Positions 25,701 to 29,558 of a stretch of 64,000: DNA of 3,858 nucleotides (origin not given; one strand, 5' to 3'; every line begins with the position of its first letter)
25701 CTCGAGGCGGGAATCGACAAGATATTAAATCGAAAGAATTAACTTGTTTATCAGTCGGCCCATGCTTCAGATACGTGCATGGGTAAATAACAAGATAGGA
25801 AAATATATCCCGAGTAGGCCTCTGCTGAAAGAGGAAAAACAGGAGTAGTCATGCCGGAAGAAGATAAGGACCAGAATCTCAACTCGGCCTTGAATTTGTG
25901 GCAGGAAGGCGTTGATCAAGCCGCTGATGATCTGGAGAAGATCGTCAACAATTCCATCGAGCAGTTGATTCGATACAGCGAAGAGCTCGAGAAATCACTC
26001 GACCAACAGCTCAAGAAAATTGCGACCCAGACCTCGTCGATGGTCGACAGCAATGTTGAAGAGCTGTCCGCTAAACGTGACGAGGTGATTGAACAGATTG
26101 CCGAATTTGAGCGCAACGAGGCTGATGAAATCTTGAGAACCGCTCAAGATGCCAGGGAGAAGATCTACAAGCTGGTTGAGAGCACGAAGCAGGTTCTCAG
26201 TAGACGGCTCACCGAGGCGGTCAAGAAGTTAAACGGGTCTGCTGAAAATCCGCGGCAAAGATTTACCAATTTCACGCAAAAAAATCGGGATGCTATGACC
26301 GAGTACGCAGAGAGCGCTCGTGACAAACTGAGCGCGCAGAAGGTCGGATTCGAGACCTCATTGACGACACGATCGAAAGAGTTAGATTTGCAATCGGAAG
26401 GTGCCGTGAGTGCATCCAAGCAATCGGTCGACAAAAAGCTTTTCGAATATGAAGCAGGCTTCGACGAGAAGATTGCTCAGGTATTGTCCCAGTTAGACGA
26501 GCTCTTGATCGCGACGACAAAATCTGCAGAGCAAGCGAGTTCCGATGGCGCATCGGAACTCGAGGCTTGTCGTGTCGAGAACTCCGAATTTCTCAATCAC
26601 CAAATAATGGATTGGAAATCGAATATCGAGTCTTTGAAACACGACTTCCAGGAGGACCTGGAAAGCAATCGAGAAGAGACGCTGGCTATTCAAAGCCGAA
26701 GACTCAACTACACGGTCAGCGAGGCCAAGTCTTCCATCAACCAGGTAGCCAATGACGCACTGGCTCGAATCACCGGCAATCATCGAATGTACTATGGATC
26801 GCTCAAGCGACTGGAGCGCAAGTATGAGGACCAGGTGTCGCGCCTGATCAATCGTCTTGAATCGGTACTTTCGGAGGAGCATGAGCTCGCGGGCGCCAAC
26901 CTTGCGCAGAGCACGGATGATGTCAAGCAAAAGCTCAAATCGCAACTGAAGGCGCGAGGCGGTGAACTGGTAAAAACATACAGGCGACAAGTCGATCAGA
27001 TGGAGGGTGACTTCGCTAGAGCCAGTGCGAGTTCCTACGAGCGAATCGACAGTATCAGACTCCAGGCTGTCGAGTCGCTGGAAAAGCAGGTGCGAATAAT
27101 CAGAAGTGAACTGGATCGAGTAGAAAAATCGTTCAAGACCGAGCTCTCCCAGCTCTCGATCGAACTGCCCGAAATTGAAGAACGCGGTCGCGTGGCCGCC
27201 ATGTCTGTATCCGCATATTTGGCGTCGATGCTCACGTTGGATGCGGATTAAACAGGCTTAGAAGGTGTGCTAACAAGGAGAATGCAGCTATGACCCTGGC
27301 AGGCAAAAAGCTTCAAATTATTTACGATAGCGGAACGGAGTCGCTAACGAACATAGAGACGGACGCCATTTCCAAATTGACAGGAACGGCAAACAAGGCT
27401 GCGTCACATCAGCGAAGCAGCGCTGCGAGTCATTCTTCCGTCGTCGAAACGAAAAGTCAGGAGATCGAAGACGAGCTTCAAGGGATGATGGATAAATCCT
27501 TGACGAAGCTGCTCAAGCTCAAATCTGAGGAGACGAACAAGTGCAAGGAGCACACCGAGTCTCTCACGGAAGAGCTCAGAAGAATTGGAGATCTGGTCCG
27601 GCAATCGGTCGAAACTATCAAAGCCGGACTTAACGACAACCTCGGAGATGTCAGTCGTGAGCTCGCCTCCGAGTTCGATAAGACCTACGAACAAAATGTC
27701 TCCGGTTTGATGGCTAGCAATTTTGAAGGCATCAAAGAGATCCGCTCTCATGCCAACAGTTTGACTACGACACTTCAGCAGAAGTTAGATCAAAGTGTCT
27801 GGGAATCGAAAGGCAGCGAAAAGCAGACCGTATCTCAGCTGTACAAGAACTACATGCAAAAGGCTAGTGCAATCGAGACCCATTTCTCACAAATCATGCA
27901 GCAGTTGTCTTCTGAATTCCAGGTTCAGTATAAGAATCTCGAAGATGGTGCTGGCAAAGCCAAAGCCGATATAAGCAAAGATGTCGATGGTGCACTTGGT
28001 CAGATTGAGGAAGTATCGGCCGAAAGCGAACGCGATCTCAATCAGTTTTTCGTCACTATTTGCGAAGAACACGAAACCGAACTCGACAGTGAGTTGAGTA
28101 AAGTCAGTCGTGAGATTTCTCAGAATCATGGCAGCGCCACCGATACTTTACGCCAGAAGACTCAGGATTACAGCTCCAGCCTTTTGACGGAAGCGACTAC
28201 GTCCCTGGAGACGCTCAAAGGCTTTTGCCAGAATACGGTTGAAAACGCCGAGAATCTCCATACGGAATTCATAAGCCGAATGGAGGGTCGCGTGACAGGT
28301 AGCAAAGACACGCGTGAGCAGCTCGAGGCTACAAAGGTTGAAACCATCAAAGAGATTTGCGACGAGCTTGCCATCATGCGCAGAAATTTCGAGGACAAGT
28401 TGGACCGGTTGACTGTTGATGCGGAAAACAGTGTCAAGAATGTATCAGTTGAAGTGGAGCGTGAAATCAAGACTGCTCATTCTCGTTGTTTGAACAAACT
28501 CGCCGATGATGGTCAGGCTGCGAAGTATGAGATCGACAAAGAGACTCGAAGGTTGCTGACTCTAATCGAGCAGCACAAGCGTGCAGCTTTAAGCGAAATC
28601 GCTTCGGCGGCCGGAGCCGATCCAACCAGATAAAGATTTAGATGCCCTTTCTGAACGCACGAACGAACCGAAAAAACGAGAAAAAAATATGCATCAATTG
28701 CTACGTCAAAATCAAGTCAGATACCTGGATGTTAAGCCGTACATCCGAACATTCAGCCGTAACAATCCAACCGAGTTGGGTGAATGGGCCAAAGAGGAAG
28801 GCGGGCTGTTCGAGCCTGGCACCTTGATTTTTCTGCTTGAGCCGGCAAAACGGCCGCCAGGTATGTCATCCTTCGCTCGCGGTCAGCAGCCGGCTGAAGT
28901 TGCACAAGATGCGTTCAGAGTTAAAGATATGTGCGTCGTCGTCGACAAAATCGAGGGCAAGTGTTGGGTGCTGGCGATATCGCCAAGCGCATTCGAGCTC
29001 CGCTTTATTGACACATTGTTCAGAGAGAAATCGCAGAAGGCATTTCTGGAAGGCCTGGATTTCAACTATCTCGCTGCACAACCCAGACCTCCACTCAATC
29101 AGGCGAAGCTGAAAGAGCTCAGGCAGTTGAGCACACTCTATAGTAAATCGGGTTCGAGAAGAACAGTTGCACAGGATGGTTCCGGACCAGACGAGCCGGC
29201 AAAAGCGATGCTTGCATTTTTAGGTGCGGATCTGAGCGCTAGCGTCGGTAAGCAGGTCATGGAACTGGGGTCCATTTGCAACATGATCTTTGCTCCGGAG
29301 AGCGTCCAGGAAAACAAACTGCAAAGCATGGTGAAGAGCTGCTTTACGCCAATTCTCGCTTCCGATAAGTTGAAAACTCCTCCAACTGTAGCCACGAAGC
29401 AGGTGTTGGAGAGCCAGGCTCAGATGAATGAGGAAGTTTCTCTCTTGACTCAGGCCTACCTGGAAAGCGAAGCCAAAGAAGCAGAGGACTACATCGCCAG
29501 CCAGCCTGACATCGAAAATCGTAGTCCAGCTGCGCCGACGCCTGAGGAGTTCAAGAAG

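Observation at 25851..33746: Three adjacent genes for long Pro-free helical (coiled-coil-type) proteins with no family I can name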

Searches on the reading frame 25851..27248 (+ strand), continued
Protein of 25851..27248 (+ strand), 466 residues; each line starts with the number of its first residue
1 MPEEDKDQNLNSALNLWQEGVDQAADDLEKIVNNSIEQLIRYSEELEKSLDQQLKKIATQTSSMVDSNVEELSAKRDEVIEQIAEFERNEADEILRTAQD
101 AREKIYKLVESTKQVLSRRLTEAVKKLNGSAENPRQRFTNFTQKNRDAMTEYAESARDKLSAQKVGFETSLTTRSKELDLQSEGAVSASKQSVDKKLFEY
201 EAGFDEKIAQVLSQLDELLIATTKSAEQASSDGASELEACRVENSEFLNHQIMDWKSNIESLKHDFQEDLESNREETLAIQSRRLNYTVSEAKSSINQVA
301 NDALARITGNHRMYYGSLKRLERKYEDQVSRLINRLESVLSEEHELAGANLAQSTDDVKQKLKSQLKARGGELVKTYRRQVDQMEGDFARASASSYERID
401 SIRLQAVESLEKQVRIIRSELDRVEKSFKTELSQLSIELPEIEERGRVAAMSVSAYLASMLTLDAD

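Call 88: search_solved_structures(query=window:25851-27248:+, max_evalue=1)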
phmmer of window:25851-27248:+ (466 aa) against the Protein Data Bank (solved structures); distinct sequences matched with E-value up to 1: 6.
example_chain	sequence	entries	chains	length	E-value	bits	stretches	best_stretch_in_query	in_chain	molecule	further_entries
3s84_A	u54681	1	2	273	1.1e-05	28.3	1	7-183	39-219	Apolipoprotein A-IV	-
9hx4_F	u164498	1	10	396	0.0017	21.1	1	7-183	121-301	Apolipoprotein A-IV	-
2ce7_A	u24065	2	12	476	0.003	20.3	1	26-107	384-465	CELL DIVISION PROTEIN FTSH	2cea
3kds_E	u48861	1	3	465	0.0048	19.6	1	26-105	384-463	Cell division protein FtsH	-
8vw9_A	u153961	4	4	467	0.0054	19.4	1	26-105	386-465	ATP-dependent zinc metalloprotease FtsH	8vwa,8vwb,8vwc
7tdo_A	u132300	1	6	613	0.0072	19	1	27-105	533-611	ATP-dependent zinc metalloprotease FtsH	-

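Call 91: search_protein_families(library=padloc, proteins=[window:25851-27248:+], max_evalue=0.1)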
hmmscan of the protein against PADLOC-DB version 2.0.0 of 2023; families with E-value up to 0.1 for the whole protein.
window:25851-27248:+ (466 aa): 7 families
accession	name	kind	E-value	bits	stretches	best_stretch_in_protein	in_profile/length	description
PDLC00648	ZorA3|ZorA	-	2.4e-08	31.2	2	18-229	277-477/692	MotA/ExbB/TolQ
PDLC00647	ZorA3|ZorA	-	8.3e-05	19.2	2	8-302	317-575/780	MotA/ExbB/TolQ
PDLC00605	ZorA1|ZorA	-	0.00012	18.5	2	83-300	344-556/700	MotA/ExbB/TolQ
PDLC03671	Control_protein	-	0.00014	20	1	294-325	23-54/84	control protein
PDLC00650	ZorA3|ZorA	-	0.00033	17.3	1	10-435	314-745/1063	MotA/ExbB/TolQ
PDLC00638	ZorA2|ZorA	-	0.00039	17.3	1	18-224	332-519/545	MotA/ExbB/TolQ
PDLC00601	ZorA1|ZorA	-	0.0097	12.6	1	12-299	387-672/699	MotA/ExbB/TolQ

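Call 104: list_cluster_members(proteins=[window:25851-27248:+, window:27290-28630:+, window:28689-33743:+, window:34167-34595:+])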
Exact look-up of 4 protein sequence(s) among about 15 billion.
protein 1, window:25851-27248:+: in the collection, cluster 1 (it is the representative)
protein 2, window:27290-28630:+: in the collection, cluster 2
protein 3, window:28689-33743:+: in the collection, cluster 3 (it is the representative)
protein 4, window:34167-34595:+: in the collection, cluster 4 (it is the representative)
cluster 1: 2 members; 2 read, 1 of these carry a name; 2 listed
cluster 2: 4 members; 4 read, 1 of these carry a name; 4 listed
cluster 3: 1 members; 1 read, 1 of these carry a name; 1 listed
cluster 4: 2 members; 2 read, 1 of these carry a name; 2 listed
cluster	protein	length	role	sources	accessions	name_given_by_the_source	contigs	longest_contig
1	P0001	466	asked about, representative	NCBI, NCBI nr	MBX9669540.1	MAG: apolipoprotein A1/A4/E family protein [Candidatus Obscuribacterales bacterium] | apolipoprotein A1/A4/E family protein [Candidatus Obscuribacterales bacterium]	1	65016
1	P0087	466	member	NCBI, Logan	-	-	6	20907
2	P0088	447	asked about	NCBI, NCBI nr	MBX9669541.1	MAG: hypothetical protein K2X93_18100 [Candidatus Obscuribacterales bacterium] | hypothetical protein [Candidatus Obscuribacterales bacterium]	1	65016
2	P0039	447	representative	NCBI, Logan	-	-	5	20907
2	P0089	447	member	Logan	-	-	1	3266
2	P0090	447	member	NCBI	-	-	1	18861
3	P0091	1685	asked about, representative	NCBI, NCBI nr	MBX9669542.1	MAG: hypothetical protein K2X93_18105 [Candidatus Obscuribacterales bacterium] | hypothetical protein [Candidatus Obscuribacterales bacterium]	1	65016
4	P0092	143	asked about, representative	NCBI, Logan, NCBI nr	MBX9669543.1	MAG: hypothetical protein K2X93_18110 [Candidatus Obscuribacterales bacterium] | hypothetical protein [Candidatus Obscuribacterales bacterium]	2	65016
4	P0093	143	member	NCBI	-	-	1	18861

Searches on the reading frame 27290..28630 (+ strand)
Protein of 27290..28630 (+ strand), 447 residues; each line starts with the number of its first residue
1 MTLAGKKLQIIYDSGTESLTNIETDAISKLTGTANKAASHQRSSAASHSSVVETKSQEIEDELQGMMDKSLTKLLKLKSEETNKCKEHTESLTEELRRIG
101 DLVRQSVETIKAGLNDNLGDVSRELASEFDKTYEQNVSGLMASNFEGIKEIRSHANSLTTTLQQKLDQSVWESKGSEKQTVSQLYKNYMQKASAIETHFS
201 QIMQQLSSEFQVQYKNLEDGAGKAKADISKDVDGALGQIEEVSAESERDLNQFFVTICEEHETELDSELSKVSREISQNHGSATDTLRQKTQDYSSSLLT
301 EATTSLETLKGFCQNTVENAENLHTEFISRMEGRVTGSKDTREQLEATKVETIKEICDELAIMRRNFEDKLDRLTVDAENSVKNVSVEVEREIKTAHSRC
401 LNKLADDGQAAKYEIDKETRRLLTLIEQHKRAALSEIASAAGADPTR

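Call 6: search_protein_families(library=pfam, proteins=[window:27290-28630:+], max_evalue=1)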
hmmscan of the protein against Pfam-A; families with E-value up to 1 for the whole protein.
window:27290-28630:+ (447 aa): 6 families
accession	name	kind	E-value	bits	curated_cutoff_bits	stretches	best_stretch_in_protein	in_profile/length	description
PF01442.23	Apolipoprotein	-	4.2e-06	27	90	3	86-228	36-181/190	Apolipoprotein A1/A4/E domain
PF13907.11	CHD1-like_C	-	0.053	14.4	28.3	1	66-111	17-62/96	Chromodomain-helicase-DNA-binding protein 1-like, C-terminal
PF00558.24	Vpu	-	0.11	12.7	24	0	156-187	40-71/81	Vpu protein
PF11315.13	Med30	-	0.15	12.9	28.1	1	6-64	62-121/147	Mediator complex subunit 30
PF03258.20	Baculo_FP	-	0.78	10.4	24.7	0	131-180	18-67/85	Baculovirus FP protein domain 1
PF04799.18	Fzo_mitofusin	-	0.89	9.4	27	0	170-244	58-133/161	fzo-like conserved region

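Call 7: search_protein_families(library=ncbifam, proteins=[window:27290-28630:+], max_evalue=1)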
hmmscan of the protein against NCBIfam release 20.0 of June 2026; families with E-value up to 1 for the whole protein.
window:27290-28630:+ (447 aa): 0 families

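Call 22: find_homologous_proteins(query=window:27290-28630:+)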
Query window:27290-28630:+ (447 aa): 23 proteins with E <= 0.001 among 8000 candidates.
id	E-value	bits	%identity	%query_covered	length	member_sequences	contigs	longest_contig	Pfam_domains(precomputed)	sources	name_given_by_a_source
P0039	2.1e-266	901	98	100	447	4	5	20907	PF01442.24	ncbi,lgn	-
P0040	4.7e-187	640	70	99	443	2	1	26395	PF01442.24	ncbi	-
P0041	5.5e-187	640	70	99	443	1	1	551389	PF01442.24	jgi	-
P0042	2.6e-185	635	70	99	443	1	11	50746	PF01442.24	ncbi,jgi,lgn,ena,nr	ncbi:MAG: hypothetical protein SGJ27_19125 [Candidatus Melainabacteria bacterium]|nr:hypothetical pr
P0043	1.6e-182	625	68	99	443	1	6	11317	PF01442.24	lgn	-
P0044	3.3e-182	624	68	99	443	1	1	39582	PF01442.24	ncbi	-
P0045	3.4e-182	624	68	99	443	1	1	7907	PF01442.24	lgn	-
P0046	7.9e-182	623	68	99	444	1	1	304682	-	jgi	jgi:hypothetical protein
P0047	9.0e-181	620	69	99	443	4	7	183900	PF01442.24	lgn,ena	-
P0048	2.1e-180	618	68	99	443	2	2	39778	-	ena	-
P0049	1.4e-179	616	68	99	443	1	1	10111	PF01442.24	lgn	-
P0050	1.5e-176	606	66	99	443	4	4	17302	PF01442.24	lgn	-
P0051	3.9e-157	542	69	86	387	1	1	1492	PF01442.24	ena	-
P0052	7.9e-151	521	67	85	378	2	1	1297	PF01442.24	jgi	jgi:hypothetical protein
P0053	2.2e-150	520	58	99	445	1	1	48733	PF01442.24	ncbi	-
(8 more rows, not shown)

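Call 91: search_protein_families(library=padloc, proteins=[window:27290-28630:+], max_evalue=0.1)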
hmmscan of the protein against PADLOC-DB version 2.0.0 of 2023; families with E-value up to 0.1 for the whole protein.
window:27290-28630:+ (447 aa): 8 families
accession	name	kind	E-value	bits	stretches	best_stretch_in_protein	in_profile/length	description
PDLC00648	ZorA3|ZorA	-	7.3e-06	23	2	125-394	231-504/692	MotA/ExbB/TolQ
PDLC00647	ZorA3|ZorA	-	2e-05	21.3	1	127-429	239-543/780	MotA/ExbB/TolQ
PDLC00640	ZorA2|ZorA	-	0.00032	17.5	2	26-134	411-519/590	MotA/ExbB/TolQ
PDLC00650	ZorA3|ZorA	-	0.00079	16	1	16-438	384-808/1063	MotA/ExbB/TolQ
PDLC00637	ZorA2|ZorA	-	0.0058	13.5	0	27-177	244-390/420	MotA/ExbB/TolQ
PDLC00638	ZorA2|ZorA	-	0.0093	12.8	0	84-282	327-527/545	MotA/ExbB/TolQ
PDLC00601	ZorA1|ZorA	-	0.02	11.5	1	151-427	338-605/699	MotA/ExbB/TolQ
PDLC03842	LeoB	-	0.032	11.1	0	153-302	247-400/568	-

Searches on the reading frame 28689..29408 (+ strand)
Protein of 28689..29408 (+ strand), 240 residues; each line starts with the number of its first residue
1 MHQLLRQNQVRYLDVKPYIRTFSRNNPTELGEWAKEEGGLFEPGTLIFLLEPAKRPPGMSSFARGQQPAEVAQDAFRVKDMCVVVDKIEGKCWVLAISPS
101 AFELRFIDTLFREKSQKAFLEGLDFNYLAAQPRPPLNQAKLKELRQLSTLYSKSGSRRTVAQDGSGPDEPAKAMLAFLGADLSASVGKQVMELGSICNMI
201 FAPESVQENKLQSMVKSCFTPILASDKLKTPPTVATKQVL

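Call 29: search_protein_families(library=pfam, proteins=[window:28689-29408:+], max_evalue=1)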
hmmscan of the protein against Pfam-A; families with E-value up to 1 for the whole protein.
window:28689-29408:+ (240 aa): 0 families

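Call 39: search_solved_structures(query=A3, max_evalue=10, show_alignments=1)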
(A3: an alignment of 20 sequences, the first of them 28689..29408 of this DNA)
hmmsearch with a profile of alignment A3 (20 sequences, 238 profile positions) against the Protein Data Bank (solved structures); distinct sequences matched with E-value up to 10: 3.
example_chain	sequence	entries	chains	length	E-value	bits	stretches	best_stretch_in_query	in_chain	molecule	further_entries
4hxt_A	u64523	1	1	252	0.084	15.1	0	154-180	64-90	De Novo Protein OR329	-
4hp4_A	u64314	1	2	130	0.9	11.8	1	179-211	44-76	Eag-like K[+] channel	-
2yuo_A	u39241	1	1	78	1.4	11.1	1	55-108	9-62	RUN and TBC1 domain containing 3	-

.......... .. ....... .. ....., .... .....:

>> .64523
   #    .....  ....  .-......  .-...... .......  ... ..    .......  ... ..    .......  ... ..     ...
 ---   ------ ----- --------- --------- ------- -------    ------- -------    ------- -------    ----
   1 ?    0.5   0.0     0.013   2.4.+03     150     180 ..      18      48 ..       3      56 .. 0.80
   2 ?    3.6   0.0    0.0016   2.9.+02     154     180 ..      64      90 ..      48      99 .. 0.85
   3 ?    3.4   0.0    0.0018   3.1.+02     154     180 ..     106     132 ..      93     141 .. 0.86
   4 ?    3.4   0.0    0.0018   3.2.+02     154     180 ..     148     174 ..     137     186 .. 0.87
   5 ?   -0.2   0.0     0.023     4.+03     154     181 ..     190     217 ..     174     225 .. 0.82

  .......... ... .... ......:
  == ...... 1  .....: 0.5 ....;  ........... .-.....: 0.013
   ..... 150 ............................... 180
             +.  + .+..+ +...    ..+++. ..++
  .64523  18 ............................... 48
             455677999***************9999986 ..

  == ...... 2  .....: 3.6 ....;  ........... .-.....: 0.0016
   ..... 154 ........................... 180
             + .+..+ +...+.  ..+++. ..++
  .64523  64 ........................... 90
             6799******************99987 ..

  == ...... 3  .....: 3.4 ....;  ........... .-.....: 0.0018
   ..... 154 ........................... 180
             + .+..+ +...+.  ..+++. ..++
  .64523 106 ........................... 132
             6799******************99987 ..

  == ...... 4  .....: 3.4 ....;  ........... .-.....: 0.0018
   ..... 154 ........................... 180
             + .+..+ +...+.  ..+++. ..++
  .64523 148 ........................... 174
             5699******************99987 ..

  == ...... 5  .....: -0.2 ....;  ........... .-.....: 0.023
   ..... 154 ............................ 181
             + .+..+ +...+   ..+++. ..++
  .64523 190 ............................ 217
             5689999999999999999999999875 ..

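Call 71: search_protein_families(library=pfam, alignment_id=A3, max_evalue=1)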
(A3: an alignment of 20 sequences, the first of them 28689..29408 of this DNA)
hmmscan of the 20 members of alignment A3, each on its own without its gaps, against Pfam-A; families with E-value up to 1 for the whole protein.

A. member 1, window:28689-29408:+ (240 aa): 0 families

B. families by the number of members that match (of 20 scanned): 4 families
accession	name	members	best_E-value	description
PF09476.15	Pilus_CpaD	1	0.0061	Pilus biogenesis CpaD protein (pilus_cpaD)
PF25479.1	Vts1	1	0.11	RNA-binding protein vts1-like domain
PF08593.16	Mug135_C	1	0.13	Mug135-like, C-terminal domain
PF20096.4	DUF6486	1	0.31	Family of unknown function (DUF6486)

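Call 91: search_protein_families(library=padloc, proteins=[window:28689-29408:+], max_evalue=0.1)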
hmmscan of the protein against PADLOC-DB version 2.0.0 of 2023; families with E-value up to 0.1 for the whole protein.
window:28689-29408:+ (240 aa): 0 families

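Call 92: search_protein_families(library=ncbifam, proteins=[window:28689-29408:+], max_evalue=1)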
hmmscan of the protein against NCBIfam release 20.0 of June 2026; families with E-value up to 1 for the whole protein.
window:28689-29408:+ (240 aa): 0 families
